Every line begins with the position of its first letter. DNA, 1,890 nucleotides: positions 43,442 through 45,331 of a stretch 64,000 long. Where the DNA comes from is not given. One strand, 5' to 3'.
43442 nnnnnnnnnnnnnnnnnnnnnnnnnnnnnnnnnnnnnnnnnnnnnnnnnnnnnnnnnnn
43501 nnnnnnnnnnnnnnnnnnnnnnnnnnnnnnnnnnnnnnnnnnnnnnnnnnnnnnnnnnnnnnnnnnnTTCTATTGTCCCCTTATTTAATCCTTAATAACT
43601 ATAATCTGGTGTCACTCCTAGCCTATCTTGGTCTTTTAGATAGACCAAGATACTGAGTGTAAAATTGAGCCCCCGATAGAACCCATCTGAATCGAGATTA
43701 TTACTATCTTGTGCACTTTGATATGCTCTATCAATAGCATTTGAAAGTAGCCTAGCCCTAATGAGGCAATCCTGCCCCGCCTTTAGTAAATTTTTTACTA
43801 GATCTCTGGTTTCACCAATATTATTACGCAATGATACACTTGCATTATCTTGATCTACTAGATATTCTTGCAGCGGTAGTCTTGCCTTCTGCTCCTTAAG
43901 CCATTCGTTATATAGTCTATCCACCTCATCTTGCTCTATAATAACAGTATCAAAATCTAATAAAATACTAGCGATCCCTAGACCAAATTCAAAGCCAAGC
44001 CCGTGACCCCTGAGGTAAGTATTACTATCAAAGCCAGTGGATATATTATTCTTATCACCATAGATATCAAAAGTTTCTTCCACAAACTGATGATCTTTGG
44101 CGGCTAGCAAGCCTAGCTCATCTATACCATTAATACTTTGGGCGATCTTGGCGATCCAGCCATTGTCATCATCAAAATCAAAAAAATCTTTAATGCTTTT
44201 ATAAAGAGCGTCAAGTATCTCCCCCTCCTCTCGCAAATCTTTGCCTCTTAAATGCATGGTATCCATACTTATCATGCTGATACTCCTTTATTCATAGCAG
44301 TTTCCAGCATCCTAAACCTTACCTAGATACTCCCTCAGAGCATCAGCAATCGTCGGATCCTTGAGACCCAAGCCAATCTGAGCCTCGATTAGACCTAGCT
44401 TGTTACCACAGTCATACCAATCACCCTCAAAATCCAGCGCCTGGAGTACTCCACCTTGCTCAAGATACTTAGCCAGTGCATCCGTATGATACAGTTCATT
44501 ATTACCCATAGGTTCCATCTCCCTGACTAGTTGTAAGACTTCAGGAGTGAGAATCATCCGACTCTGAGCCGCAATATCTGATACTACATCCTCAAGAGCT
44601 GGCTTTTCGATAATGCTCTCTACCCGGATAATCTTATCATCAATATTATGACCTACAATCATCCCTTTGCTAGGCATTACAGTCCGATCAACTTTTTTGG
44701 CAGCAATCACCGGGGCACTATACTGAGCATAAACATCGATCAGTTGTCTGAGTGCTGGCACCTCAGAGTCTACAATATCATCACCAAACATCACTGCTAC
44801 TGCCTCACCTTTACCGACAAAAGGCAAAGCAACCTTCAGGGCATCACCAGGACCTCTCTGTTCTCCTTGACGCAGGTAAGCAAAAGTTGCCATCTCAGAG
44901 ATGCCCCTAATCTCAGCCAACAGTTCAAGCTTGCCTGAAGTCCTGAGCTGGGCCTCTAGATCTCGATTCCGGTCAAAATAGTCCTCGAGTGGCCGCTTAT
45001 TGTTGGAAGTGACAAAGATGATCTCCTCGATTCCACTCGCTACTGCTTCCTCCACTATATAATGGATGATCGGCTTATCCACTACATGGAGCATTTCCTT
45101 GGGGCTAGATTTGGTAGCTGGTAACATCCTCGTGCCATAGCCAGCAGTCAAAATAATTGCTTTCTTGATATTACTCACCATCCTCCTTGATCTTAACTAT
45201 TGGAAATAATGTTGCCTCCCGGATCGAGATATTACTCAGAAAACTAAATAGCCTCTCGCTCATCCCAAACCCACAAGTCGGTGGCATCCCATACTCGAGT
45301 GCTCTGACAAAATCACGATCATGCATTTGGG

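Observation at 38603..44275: Three adjacent paralogous, highly acidic proteins built from a recurring GF-x-x-G-hydrophobic module (unassigned family)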

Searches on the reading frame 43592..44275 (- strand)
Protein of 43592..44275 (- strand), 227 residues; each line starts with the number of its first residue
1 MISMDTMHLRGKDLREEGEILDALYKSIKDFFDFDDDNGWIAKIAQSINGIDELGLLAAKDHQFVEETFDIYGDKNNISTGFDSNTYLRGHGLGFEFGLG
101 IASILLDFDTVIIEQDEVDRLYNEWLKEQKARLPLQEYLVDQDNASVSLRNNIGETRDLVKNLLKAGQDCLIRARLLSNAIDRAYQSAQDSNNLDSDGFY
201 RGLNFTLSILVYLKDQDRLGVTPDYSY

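Call 3: search_protein_families(library=pfam, proteins=[window:43592-44275:-], max_evalue=1)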
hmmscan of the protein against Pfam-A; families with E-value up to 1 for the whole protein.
window:43592-44275:- (227 aa): 0 families

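Call 4: search_protein_families(library=ncbifam, proteins=[window:43592-44275:-], max_evalue=1)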
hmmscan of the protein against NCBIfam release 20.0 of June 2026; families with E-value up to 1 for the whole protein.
window:43592-44275:- (227 aa): 0 families

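Call 33: search_protein_families(library=padloc, proteins=[window:43592-44275:-], max_evalue=1)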
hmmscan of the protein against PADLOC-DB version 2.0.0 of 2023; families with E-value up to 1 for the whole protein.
window:43592-44275:- (227 aa): 1 family
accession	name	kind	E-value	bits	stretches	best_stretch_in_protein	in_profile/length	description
PDLC01725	typeIV_Cas7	-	0.046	11.1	1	121-193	76-146/263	Csf2_1_IVA3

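Call 34: search_protein_families(library=phrogs, proteins=[window:43592-44275:-], max_evalue=1)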
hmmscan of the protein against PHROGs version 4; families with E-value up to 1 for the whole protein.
window:43592-44275:- (227 aa): 2 families
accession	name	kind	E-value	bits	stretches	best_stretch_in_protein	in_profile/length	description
phrog_18703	-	tail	0.28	10.6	0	24-53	312-341/517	tail fiber protein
phrog_20902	-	unknown function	0.29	12.5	1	120-163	9-52/62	-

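Call 52: predict_structure(protein=window:43592-44275:-)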
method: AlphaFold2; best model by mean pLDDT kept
length: 227 residues; sequences in the alignment: 1
mean_pLDDT: 36.2   pTM: 0.36
mean pLDDT of the five models: 36.2, 35.8, 35.8, 33.7, 29.6
residues with pLDDT >= 90: 0; 70-90: 0; 50-70: 18; < 50: 209
segments of 3 or more residues with pLDDT < 50: 1-82, 84-89, 95-97, 99-192, 204-206, 208-227
pLDDT, mean of each block of 10 residues (from residue 1): 22 29 35 32 30 28 33 31 46 50 40 36 40 30 29 38 37 39 45 51 48 35 27
secondary structure, 60 per line:
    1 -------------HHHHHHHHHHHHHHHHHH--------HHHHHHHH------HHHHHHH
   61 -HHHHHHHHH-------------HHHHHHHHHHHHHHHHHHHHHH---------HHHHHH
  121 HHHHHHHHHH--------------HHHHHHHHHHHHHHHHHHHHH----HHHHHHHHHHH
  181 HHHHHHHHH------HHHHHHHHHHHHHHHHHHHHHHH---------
elements in order: H14-31 H40-47 H54-60 H62-70 H84-105 H115-130 H145-165 H170-189 H196-218
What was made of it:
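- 43592..44275 (-): Gene A (227 aa, MCB9834524/MCA9349657): predicted all-helical; one double-GxxxG domain at residues 80-227. AF2 predicts all helices at pLDDT 36 (call 52).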

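Call 58: find_related_loci(query=window:43592-44275:-, collection=metagenome_contigs, flank=8000)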
Query window:43592-44275:- (227 aa) in metagenome_contigs; peptide patterns used: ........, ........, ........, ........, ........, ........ (x = any residue, [..] = any of these).
206 stretches matched a pattern, but none encodes a relative of the query by tblastn (E <= 1e-3).
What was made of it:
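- On Taxonomically restricted (orphan) gene family: Caveats: A was searched only by a metagenome pattern scan (call 58), and no profile search of the big library was possible.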

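Call 89: list_cluster_members(proteins=[P0002, P0001, window:43592-44275:-])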
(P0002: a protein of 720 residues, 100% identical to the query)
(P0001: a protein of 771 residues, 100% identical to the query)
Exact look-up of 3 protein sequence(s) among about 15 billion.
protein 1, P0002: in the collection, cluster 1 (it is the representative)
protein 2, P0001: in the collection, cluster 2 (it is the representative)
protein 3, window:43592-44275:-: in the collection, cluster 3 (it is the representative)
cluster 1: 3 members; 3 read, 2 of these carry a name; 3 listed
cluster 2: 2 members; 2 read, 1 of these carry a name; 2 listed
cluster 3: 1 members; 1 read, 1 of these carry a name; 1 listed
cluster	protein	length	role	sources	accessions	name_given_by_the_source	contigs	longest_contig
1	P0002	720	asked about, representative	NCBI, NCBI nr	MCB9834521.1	hypothetical protein H6792_00610 [Candidatus Nomurabacteria bacterium] | hypothetical protein [Candidatus Nomurabacteria bacterium]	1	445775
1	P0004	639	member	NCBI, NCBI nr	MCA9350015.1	hypothetical protein KC853_03120, partial [Candidatus Saccharibacteria bacterium] | hypothetical protein [Candidatus Saccharibacteria bacterium]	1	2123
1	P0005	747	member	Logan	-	-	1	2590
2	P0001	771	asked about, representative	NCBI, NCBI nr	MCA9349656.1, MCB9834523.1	hypothetical protein KC853_01260 [Candidatus Saccharibacteria bacterium] | hypothetical protein [Candidatus Saccharibacteria bacterium]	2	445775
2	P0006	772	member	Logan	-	-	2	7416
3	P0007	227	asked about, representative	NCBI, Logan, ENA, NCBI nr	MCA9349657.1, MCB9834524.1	hypothetical protein KC853_01265 [Candidatus Saccharibacteria bacterium] | hypothetical protein [Candidatus Saccharibacteria bacterium]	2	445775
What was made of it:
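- On Taxonomically restricted (orphan) gene family: The 90% clusters contain only sequences of the same species (call 89).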

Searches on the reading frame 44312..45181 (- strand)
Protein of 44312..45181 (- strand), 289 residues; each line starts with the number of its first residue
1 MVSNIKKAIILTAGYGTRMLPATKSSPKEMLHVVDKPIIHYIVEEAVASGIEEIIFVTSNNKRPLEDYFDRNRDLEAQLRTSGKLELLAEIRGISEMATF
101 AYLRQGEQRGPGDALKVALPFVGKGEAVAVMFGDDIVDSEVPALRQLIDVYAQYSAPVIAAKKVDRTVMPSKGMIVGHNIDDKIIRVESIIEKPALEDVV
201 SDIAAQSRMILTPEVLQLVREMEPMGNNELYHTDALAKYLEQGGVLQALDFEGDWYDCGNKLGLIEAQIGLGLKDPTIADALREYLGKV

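Call 13: find_related_loci(query=window:44312-45181:-, collection=genome_contigs, flank=10000)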
Query window:44312-45181:- (289 aa) in genome_contigs; peptide patterns used: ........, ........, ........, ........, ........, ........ (x = any residue, [..] = any of these).
98 stretches matched a pattern; 22 encode a relative of the query (tblastn E <= 1e-3); 22 distinct loci.
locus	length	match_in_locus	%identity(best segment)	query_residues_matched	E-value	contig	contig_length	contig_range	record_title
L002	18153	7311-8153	45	7-286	7e-75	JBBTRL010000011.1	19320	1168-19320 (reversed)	MAG: Patescibacteria group bacterium isolate H52-bin103_1 H52_bin103_1_000000000011, whole genome shotgun sequence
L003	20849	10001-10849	43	5-286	3e-73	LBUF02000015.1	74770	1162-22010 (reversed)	MAG: Parcubacteria group bacterium GW2011_GWA2_38_13b GWA2_OD1-rel_38_13_curated_3, whole genome shotgun sequence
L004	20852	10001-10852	44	1-286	6e-68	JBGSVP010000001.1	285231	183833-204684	MAG: Candidatus Gracilibacteria bacterium isolate JTS-AC46 k141_1995945, whole genome shotgun sequence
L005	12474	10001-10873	42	3-289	1e-66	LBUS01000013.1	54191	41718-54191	MAG: Candidatus Peregrinibacteria bacterium GW2011_GWF2_38_29 US89_C0013, whole genome shotgun sequence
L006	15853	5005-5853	41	1-285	3e-66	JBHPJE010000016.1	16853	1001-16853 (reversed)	Patescibacteria group bacterium isolate SAG AM-312-L06 AM-312-L06_NODE_16, whole genome shotgun sequence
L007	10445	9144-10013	41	4-289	4e-66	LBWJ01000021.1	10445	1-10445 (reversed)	MAG: Candidatus Peregrinibacteria bacterium GW2011_GWC2_39_14 UT33_C0021, whole genome shotgun sequence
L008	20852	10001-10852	41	1-286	8e-66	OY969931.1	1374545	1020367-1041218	MAG: uncultured bacterium isolate MFD02416.bin.c.2 genome assembly, chromosome: 1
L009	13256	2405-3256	43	1-286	5e-66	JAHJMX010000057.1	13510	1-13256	MAG: Patescibacteria group bacterium isolate Old_saline.mb.71 Old_saline.mb.71_k141_621671, whole genome shotgun sequenc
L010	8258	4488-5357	42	4-289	5e-66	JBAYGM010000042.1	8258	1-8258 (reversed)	MAG: Candidatus Gracilibacteria bacterium isolate SO_2016_GW1_125 scaffold16254_OW334_2016, whole genome shotgun sequenc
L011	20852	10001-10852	45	4-289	5e-65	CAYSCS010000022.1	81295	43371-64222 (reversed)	MAG TPA_asm: uncultured Eubacteriales bacterium isolate SRP231805_co4_118 genome assembly, contig: k141_288190, whole ge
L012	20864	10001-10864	41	1-286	9e-65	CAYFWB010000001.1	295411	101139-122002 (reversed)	MAG TPA_asm: uncultured Candidatus Peribacteria bacterium isolate ERP107533_co1_137 genome assembly, contig: NODE_1_leng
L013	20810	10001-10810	45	1-272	3e-60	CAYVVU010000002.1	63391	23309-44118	MAG TPA_asm: uncultured Thermoplasmata archaeon isolate SRP141552_co1_223 genome assembly, contig: NODE_144_length_63391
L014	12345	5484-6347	37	1-286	5e-60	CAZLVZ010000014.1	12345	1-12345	MAG TPA_asm: uncultured Candidatus Saccharibacteria bacterium isolate SRP191223_co1_119 genome assembly, contig: NODE_57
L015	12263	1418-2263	40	5-286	5e-59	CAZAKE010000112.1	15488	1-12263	MAG TPA_asm: uncultured Spirochaetales bacterium isolate binchicken_co8_353 genome assembly, contig: NODE_6735_length_15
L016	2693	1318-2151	36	1-276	7e-59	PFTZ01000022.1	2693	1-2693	MAG: Candidatus Berkelbacteria bacterium CG_4_9_14_3_um_filter_39_23 CG_4_9_14_3_um_filter_150_scaffold_60736_c, whole g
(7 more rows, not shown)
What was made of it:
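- Orphan status is also explained by poor sampling of the lineage (call 13).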
